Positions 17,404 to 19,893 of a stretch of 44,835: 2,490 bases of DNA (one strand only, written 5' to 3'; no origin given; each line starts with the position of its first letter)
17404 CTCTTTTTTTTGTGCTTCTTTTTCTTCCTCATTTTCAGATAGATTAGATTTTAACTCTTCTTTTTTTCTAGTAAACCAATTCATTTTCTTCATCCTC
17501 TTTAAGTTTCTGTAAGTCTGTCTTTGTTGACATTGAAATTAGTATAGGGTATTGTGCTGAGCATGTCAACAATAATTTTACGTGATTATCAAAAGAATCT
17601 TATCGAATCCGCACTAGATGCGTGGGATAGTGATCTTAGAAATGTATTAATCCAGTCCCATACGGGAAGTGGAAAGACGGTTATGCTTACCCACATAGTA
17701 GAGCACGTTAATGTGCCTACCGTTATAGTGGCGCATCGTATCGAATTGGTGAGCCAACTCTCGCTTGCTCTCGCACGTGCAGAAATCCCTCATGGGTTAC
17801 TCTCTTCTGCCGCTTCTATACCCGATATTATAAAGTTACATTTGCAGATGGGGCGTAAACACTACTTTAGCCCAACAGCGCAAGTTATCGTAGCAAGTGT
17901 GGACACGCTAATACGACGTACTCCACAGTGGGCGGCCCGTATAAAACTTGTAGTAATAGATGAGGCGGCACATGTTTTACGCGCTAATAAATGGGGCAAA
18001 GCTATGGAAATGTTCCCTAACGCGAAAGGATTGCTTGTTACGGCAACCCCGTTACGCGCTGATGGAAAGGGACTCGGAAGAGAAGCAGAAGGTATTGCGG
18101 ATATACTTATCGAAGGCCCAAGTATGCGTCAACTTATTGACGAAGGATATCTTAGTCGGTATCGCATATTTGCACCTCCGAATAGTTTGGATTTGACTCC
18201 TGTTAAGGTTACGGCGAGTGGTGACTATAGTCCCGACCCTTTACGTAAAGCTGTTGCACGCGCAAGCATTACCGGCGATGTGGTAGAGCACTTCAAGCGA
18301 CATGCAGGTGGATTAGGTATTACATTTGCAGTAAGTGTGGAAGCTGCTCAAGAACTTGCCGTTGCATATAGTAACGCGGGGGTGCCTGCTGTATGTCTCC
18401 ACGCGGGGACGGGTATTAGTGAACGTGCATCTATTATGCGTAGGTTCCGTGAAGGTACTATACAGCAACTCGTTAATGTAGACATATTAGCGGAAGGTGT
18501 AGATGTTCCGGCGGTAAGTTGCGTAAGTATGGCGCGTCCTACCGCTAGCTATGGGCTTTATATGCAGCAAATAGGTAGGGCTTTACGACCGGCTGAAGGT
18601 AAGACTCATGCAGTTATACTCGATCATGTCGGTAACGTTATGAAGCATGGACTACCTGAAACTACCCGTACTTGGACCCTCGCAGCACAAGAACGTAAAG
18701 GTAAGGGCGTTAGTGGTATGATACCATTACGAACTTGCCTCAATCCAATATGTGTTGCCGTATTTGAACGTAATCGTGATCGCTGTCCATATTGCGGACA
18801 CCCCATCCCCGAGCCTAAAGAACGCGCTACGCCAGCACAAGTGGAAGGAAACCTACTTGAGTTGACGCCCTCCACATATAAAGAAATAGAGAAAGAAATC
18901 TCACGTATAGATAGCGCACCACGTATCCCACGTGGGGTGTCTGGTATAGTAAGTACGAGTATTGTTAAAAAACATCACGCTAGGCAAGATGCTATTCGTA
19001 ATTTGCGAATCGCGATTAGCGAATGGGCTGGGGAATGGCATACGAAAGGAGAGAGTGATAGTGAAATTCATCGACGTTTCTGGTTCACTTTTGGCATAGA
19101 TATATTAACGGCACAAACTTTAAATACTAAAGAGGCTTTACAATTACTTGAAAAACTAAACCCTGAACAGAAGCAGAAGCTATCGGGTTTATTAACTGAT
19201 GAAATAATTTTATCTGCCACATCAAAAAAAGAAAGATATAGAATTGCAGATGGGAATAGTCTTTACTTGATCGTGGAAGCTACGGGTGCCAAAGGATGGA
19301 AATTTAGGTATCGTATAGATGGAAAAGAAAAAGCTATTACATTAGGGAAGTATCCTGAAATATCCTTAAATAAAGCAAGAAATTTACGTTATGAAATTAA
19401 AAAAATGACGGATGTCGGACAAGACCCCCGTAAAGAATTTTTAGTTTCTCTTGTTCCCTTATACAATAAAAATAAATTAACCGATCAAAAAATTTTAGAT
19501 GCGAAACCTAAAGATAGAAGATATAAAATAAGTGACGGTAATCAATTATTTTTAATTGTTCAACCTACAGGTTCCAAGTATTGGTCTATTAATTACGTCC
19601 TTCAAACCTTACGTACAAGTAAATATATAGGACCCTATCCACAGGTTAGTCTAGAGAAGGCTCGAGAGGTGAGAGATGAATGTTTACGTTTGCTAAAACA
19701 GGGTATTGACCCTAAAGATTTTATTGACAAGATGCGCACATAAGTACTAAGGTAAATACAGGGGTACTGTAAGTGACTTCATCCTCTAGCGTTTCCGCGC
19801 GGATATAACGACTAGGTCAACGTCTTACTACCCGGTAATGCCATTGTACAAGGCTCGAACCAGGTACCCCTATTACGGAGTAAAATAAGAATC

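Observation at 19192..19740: Replicative SF2 helicase carries two tandem integrase-type Arm DNA-binding domains, in a genome with no integrase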

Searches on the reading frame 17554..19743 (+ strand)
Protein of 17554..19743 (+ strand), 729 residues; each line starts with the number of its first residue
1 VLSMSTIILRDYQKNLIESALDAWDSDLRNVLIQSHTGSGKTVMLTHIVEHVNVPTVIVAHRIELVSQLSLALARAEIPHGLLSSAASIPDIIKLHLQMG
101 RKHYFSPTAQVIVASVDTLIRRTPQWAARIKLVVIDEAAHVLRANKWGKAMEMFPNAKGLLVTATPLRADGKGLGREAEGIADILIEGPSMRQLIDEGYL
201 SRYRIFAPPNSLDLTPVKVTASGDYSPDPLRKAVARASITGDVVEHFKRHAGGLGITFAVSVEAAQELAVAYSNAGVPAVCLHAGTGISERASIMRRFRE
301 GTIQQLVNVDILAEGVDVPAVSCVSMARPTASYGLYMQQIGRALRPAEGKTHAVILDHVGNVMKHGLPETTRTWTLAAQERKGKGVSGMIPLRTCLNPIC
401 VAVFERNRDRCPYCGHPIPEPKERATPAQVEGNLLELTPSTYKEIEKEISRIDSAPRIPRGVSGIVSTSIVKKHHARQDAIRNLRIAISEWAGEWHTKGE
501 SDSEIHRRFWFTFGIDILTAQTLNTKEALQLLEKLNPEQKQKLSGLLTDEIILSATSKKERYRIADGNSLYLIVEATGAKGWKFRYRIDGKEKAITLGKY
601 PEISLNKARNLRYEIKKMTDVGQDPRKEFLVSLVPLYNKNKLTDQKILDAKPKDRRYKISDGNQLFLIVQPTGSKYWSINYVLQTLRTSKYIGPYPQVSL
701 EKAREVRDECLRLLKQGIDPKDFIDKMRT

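Call 3: search_protein_families(library=pfam, proteins=[window:17554-19740:+], max_evalue=0.1)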
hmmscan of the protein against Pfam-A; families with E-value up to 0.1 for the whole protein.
window:17554-19740:+ (729 aa): 15 families
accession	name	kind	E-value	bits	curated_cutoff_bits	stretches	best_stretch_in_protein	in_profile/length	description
PF13356.12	Arm-DNA-bind_3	-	1.1e-40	138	27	2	642-722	1-78/83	Arm DNA-binding domain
PF04851.21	ResIII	-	7.9e-20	71.8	22.5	1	7-167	2-163/164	Type III restriction enzyme, res subunit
PF00271.37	Helicase_C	-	1.7e-16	60.8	23.5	1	245-345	8-108/110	Helicase conserved C-terminal domain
PF00270.35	DEAD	-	3e-09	37.3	26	1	11-166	2-160/167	DEAD/DEAH box helicase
PF18766.7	SWI2_SNF2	-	0.00059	20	26.7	1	27-171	17-160/221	SWI2/SNF2 ATPase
PF13191.12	AAA_16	-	0.0013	19.7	32.6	1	9-81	4-82/167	AAA ATPase domain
PF13401.12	AAA_22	-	0.0086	16.8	27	1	36-146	13-97/130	AAA domain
PF00176.29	SNF2-rel_dom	-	0.0087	15.6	24.9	1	99-170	94-167/290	SNF2-related domain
PF21581.3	SCD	-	0.0091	16.7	27.5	0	599-644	21-65/75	Stromalin conservative domain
PF25199.1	nSTAND_NTPase5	-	0.012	15.9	34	1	6-51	18-64/145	Novel STAND NTPase 5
PF13086.12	AAA_11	-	0.017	15.3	27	0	108-143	192-227/257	AAA domain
PF13604.12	AAA_30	-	0.03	14.5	27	0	25-141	15-100/191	AAA domain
PF24312.1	Ig-like_POM152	-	0.032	15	27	0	555-594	8-47/89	Nucleoporin POM152, Ig-like domain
PF00437.27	T2SSE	-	0.063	12.3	24.9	0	26-58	140-173/370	Type II/IV secretion system protein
PF13245.12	AAA_19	-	0.078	13.6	25.1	0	29-139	12-100/134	AAA domain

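Call 5: search_dna_similar(query=window:17554-19743:+, collection=phages, mode=protein, max_rows=40)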
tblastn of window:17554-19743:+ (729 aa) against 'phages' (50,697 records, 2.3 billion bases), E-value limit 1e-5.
Records with a match: 2458; places in all: 2466; records where one place covers at least 80% of the query: 0.
Best place of each record, by identity: <60% 2458.
By first word of the organism name: Mycobacterium 507; Vibrio 268; Streptococcus 262; Pseudomonas 139; Escherichia 129; Klebsiella 107; Salmonella 73; Xanthomonas 64; Stx2a-converting 62; Bacillus 51; and 104 more.
By host as written in the record: Mycobacterium smegmatis mc2 155 366; - 324; Streptococcus thermophilus 102; Mycobacterium smegmatis mc#155 80; Klebsiella pneumoniae 61; Pseudomonas aeruginosa 53; Vibrio lentus 51; Escherichia coli 50; and 616 more.
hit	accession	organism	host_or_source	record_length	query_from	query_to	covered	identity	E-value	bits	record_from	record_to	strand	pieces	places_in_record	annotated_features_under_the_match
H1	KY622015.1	Shewanella phage SppYZU01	Shewanella baltica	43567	9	546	74%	43.7%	9e-134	442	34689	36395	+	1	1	putative helicase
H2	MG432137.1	Pectobacterium phage PEAT2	Solanum tuberosum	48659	9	535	72%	44.2%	9e-133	439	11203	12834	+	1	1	ATP-dependent DNA or RNA helicase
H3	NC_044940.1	Pectobacterium phage PEAT2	Solanum tuberosum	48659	9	535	72%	44.2%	9e-133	439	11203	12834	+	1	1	ATP-dependent DNA or RNA helicase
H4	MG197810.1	Klebsiella phage 1611E-K2-1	Klebsiella pneumoniae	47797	9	571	77%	41.4%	1e-130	433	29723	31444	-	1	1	putative helicase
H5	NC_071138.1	Klebsiella phage 1611E-K2-1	Klebsiella pneumoniae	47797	9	571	77%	41.4%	1e-130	433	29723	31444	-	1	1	helicase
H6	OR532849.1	Klebsiella phage RCIP0055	Klebsiella pneumoniae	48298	9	571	77%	41.4%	1e-130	433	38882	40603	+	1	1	hypothetical protein (x2)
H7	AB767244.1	Edwardsiella phage MSW-3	-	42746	9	535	72%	44.0%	1e-133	442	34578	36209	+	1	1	putative helicase | hypothetical protein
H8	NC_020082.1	Edwardsiella phage MSW-3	-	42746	9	535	72%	44.0%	1e-133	442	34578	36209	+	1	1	putative helicase | hypothetical protein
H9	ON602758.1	Klebsiella phage VLCpiM12a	Klebsiella pneumoniae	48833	9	549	74%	42.8%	1e-132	439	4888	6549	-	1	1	DNA helicase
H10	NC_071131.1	Klebsiella phage VLCpiM12a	Klebsiella pneumoniae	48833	9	549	74%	42.8%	1e-132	439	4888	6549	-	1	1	DNA helicase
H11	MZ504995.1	Klebsiella phage Geezett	Klebsiella pneumoniae GZ-1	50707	9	554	75%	42.4%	1e-131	436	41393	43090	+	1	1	putative ATP-dependent helicase | hypothetical protein | ribosome_binding_site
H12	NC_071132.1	Klebsiella phage Geezett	Klebsiella pneumoniae GZ-1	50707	9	554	75%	42.4%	1e-131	436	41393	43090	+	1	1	putative ATP-dependent helicase | hypothetical protein | ribosome_binding_site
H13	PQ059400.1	Klebsiella phage phiYH65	Klebsiella pneumoniae KP_509165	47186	9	535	72%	43.9%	4e-134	443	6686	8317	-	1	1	putative helicase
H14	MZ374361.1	Klebsiella phage BUCT_49532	Klebsiella pneumoniae 1119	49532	9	535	72%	43.9%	3e-133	441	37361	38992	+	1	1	ATP-dependent DNA or RNA helicase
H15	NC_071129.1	Klebsiella phage BUCT_49532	Klebsiella pneumoniae 1119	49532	9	535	72%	43.9%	3e-133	441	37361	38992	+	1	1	ATP-dependent DNA or RNA helicase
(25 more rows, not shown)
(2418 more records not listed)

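Call 9: find_homologous_proteins(query=window:17554-19740:+, max_evalue=1e-10)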
Query window:17554-19740:+ (729 aa): 5699 proteins with E <= 1e-10 among 8000 candidates; the best 120 are listed.
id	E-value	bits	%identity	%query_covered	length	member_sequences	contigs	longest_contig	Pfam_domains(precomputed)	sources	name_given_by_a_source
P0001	0.0e+0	1638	100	100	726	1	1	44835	PF00270.36,PF13356.13,PF00271.38,PF04851.22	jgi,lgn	jgi:superfamily II DNA or RNA helicase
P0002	2.8e-270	916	64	88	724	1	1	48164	PF00270.36,PF13245.13,PF13356.13,PF00271.38,PF04851.22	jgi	jgi:superfamily II DNA or RNA helicase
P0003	5.3e-270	916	76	73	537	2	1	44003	PF00270.36,PF00271.38,PF04851.22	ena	-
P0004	1.5e-266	904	74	72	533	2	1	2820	PF00270.36,PF00271.38,PF04851.22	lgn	-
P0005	2.9e-266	903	67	84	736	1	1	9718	PF00270.36,PF13356.13,PF00271.38,PF04851.22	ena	-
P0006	3.2e-263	893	75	73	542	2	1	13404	PF00270.36,PF00271.38,PF04851.22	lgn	-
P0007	7.7e-260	882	73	73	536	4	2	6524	PF00270.36,PF00271.38,PF04851.22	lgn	-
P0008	3.4e-259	880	72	73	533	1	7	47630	PF00270.36,PF00271.38,PF04851.22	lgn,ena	-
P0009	6.1e-256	869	72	73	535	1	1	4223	PF00270.36,PF00271.38,PF04851.22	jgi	-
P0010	1.2e-255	868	72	73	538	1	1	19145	PF00270.36,PF00271.38,PF04851.22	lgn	-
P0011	2.5e-254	864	72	73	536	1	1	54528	PF00270.36,PF00271.38,PF04851.22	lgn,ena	-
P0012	1.9e-252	858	70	73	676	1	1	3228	PF00270.36,PF00271.38,PF04851.22,PF13191.13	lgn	-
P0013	2.8e-251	854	70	73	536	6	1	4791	PF00270.36,PF00271.38,PF04851.22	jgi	jgi:superfamily II DNA or RNA helicase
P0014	5.2e-251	853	76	68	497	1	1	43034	PF00271.38,PF04851.22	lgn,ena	-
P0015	5.0e-250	850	70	73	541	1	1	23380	PF00270.36,PF00271.38,PF04851.22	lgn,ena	-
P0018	1.3e-247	842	70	72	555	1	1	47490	PF00270.36,PF00271.38,PF04851.22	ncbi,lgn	-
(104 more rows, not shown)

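Call 18: find_encoding_contigs(protein=P0002, flank=10000, max_places=3)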
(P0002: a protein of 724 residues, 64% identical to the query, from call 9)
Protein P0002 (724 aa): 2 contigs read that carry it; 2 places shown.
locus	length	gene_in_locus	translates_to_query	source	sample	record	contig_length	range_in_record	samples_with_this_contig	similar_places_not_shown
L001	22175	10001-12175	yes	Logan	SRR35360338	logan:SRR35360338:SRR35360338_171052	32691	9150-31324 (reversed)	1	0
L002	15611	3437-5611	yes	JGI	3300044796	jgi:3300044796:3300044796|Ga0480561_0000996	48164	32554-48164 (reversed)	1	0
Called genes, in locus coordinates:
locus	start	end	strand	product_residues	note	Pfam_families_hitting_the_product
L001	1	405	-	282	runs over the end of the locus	PF01145:Band_7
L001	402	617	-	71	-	-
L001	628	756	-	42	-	-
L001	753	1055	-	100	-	-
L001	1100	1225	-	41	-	-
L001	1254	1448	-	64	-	-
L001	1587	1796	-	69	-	-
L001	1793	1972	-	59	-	-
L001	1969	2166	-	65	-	-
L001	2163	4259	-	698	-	PF00476:DNA_pol_A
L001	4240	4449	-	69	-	-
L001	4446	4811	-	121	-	-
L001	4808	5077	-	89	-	-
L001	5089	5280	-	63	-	PF24729:Acb2_Tad1_hairpin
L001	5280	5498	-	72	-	-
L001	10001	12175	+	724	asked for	PF00270:DEAD, PF04851:ResIII, PF13245:AAA_19 (faint), PF00271:Helicase_C, PF13356:Arm-DNA-bind_3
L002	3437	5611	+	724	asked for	PF00270:DEAD, PF04851:ResIII, PF13245:AAA_19 (faint), PF00271:Helicase_C, PF13356:Arm-DNA-bind_3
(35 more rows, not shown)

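Call 19: find_encoding_contigs(protein=P0005, flank=10000, max_places=3)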
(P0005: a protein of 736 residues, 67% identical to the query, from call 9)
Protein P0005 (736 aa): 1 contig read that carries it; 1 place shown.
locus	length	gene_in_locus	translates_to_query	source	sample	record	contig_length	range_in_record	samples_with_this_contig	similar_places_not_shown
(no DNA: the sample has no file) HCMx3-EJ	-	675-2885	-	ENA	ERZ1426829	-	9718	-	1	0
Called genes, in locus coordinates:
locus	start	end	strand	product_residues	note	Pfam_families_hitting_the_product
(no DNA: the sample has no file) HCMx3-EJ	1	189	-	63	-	?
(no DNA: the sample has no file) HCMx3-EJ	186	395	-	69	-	-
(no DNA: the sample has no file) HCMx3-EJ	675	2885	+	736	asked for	PF00270:DEAD, PF04851:ResIII, PF00271:Helicase_C, PF13356:Arm-DNA-bind_3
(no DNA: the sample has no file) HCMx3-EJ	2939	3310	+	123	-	-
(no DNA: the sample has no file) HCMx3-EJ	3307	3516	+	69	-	-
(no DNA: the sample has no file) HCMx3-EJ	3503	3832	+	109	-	-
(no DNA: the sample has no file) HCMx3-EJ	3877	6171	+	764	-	PF22763:NrS1-1_pol-like_HBD, PF05272:VapE-like_dom (weak), PF19263:DUF5906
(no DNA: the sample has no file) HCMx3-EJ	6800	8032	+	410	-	PF02195:ParB_N (weak), PF01555:N6_N4_Mtase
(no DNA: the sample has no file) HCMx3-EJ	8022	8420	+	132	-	-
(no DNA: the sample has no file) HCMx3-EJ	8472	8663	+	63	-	-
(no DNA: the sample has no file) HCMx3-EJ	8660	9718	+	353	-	?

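Call 20: find_encoding_contigs(protein=P0003, flank=10000, max_places=2)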
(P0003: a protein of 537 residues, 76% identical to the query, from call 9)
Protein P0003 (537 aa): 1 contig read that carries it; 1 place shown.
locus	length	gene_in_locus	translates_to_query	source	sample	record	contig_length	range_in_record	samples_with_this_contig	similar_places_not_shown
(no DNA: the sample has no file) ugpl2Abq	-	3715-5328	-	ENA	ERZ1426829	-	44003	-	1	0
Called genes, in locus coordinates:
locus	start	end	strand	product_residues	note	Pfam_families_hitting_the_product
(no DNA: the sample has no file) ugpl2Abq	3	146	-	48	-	?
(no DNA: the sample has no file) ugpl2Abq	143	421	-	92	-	-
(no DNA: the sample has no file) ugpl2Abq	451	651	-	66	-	-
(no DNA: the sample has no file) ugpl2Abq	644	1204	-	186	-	-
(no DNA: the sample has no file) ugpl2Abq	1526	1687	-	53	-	-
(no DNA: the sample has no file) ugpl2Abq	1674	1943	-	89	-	-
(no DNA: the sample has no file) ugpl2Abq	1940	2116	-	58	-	-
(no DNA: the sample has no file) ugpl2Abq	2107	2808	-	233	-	PF00587:tRNA-synt_2b (weak)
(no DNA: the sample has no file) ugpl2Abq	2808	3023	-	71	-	-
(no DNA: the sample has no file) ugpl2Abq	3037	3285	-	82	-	-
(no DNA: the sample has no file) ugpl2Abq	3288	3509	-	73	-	-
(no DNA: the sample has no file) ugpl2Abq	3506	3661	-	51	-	-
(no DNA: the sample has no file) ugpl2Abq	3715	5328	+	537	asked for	PF00270:DEAD, PF04851:ResIII, PF00271:Helicase_C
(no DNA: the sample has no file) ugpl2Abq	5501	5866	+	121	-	-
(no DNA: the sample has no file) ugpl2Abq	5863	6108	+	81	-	-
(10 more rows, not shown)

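Call 21: find_encoding_contigs(protein=P0001, flank=10000, max_places=4)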
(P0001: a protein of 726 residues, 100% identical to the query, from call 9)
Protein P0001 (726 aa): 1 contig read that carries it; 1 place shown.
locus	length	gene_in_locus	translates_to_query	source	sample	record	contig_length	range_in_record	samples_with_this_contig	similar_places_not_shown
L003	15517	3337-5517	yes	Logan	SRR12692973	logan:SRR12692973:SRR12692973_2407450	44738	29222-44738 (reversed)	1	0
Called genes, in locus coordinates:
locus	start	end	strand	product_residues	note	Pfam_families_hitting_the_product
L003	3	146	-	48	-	?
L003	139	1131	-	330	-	-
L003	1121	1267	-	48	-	-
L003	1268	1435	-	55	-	-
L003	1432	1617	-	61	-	-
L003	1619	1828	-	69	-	-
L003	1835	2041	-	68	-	-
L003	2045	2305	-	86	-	-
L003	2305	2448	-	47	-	-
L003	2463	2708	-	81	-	-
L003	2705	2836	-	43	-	-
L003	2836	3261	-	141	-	-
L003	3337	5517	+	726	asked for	PF00270:DEAD, PF04851:ResIII, PF00271:Helicase_C, PF13356:Arm-DNA-bind_3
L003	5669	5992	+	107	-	-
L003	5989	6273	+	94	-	-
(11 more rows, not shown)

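Call 22: find_encoding_contigs(protein=P0018, flank=10000, max_places=2)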
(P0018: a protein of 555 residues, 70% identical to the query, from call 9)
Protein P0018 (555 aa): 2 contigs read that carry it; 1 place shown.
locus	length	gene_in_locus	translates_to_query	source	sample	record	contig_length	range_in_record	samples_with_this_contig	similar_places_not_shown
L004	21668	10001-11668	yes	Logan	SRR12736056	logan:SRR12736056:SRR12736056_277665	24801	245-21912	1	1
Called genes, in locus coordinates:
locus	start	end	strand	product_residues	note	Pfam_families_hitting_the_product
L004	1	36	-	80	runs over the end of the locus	-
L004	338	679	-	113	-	-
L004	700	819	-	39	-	-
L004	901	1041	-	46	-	-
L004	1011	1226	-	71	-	-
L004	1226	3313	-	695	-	PF00476:DNA_pol_A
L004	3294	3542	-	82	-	-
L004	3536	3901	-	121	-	-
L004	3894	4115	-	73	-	-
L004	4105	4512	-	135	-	-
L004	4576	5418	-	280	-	-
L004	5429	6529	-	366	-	PF10926:DUF2800, PF12705:PDDEXK_1 (faint)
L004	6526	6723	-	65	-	-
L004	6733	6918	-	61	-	-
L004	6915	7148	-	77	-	-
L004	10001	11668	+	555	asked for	PF00270:DEAD, PF04851:ResIII, PF00271:Helicase_C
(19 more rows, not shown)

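Call 23: find_encoding_contigs(protein=P0008, flank=10000, max_places=2)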
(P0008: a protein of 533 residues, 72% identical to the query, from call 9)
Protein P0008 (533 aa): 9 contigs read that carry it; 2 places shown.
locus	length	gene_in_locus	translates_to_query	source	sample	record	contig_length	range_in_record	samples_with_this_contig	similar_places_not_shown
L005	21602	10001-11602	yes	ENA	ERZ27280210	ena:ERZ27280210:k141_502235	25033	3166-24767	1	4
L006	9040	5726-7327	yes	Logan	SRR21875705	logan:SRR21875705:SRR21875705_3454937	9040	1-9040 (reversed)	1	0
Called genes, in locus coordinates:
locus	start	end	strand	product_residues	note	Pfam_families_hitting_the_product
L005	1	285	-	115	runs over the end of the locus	PF18840:LPD25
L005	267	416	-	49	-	-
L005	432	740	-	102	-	-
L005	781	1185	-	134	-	-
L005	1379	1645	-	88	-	-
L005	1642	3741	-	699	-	PF00476:DNA_pol_A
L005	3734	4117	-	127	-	PF09643:YopX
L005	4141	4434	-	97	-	-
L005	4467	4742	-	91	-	-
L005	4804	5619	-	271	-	-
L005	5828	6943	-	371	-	PF10926:DUF2800, PF12705:PDDEXK_1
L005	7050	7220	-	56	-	-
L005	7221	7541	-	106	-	-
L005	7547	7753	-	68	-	-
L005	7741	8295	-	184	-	-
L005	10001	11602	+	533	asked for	PF00270:DEAD, PF04851:ResIII, PF00271:Helicase_C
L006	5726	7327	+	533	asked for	PF00270:DEAD, PF04851:ResIII, PF00271:Helicase_C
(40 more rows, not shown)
